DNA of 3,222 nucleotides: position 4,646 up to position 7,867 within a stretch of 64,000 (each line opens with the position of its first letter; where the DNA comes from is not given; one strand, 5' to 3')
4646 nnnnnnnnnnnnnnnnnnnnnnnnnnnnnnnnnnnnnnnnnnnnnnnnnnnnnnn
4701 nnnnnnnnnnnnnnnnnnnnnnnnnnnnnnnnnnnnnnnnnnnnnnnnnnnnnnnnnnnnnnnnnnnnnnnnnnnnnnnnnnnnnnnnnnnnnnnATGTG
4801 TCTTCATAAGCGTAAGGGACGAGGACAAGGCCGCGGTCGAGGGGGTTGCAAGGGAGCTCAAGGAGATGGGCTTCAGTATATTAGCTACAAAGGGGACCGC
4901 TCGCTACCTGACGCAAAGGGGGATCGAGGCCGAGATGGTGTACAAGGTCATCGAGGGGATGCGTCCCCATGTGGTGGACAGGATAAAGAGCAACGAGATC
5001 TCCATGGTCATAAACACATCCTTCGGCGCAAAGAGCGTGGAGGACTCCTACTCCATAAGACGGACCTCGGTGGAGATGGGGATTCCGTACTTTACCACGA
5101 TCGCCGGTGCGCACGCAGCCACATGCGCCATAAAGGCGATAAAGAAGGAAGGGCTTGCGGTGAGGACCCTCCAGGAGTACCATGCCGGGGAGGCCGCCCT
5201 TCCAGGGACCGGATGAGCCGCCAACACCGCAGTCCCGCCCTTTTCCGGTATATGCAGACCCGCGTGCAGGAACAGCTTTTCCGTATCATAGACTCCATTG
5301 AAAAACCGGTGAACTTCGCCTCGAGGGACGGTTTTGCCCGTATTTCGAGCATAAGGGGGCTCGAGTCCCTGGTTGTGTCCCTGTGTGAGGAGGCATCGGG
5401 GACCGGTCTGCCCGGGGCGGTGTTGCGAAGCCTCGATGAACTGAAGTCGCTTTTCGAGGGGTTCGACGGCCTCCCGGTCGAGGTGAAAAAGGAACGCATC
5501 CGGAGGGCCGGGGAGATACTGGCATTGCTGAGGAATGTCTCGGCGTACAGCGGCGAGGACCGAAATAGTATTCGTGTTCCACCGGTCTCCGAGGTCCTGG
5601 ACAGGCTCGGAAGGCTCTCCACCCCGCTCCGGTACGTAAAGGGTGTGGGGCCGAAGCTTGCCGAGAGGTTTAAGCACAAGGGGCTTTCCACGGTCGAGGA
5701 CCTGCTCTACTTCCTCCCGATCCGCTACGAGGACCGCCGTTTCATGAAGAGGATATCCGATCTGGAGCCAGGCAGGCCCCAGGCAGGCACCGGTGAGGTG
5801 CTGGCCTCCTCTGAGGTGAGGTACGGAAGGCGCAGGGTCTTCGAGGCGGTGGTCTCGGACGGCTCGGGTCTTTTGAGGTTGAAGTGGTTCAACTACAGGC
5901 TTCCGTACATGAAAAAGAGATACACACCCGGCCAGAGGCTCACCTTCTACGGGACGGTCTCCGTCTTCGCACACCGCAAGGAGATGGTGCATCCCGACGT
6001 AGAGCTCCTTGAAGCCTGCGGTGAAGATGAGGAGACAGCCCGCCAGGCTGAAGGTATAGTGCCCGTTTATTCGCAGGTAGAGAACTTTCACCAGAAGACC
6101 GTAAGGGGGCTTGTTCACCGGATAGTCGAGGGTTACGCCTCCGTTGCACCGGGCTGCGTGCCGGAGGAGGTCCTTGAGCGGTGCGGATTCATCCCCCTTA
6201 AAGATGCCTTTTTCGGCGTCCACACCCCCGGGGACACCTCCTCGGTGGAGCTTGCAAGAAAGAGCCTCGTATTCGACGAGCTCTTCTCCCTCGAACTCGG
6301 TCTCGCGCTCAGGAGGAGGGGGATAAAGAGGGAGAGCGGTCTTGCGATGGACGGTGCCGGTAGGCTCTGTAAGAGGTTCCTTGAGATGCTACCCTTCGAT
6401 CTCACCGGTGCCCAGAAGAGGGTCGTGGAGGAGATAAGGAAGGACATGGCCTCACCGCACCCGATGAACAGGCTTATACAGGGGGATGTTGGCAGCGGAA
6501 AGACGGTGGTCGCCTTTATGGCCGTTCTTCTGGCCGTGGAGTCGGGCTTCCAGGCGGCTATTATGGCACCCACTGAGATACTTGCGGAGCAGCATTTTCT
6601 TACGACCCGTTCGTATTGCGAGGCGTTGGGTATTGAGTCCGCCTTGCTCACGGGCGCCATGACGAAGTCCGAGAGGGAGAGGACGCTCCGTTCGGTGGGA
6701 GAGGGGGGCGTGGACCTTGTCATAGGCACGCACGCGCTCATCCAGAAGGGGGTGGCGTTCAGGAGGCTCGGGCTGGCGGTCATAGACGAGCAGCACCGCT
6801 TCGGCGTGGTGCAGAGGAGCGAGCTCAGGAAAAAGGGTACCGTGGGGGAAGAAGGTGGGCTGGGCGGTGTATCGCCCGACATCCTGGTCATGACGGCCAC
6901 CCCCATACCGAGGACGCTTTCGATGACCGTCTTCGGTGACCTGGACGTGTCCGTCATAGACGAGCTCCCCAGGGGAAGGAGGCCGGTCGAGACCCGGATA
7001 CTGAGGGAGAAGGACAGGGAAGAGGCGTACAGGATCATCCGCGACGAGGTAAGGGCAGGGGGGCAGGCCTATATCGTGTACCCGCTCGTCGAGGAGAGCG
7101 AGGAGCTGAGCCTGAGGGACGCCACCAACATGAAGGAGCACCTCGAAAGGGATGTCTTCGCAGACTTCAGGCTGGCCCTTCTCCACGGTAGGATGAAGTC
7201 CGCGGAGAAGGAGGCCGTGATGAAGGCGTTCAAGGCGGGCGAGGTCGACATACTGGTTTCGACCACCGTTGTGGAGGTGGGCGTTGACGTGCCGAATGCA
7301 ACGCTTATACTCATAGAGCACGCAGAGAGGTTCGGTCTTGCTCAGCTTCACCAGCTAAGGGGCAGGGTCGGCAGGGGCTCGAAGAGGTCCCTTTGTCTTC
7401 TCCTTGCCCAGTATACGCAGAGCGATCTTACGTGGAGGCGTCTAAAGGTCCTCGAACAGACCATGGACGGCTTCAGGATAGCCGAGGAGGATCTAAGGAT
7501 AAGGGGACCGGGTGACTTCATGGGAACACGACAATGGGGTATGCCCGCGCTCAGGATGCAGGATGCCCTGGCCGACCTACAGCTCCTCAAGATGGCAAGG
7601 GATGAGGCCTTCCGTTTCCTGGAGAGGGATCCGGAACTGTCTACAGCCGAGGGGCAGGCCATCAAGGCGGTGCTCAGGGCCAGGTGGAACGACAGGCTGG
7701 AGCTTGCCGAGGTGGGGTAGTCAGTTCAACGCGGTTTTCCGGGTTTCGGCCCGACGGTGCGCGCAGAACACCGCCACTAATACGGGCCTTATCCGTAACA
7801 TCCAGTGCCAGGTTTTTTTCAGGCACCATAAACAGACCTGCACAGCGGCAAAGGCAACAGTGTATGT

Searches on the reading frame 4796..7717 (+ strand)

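Call 58: search_protein_families(library=pfam, proteins=[window:4796-7717:+], max_evalue=0.00001)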
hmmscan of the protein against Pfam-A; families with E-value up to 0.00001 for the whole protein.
window:4796-7717:+ (974 aa): 5 families
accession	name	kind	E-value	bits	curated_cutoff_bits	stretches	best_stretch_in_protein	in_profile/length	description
PF17191.10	RecG_wedge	-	2.5e-25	89.4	23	1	277-442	1-157/162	RecG wedge domain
PF00271.37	Helicase_C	-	2.2e-24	86.2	23.5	1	751-860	11-108/110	Helicase conserved C-terminal domain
PF00270.35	DEAD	-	8.4e-23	81.4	26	1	539-708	3-164/167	DEAD/DEAH box helicase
PF19833.4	RecG_dom3_C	-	5.4e-16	58.8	26.8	1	889-962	1-75/87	ATP-dependent DNA helicase RecG, domain 3, C-terminal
PF01336.31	tRNA_anti-codon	-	5.9e-07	29.8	27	1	339-405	11-75/75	OB-fold nucleic acid binding domain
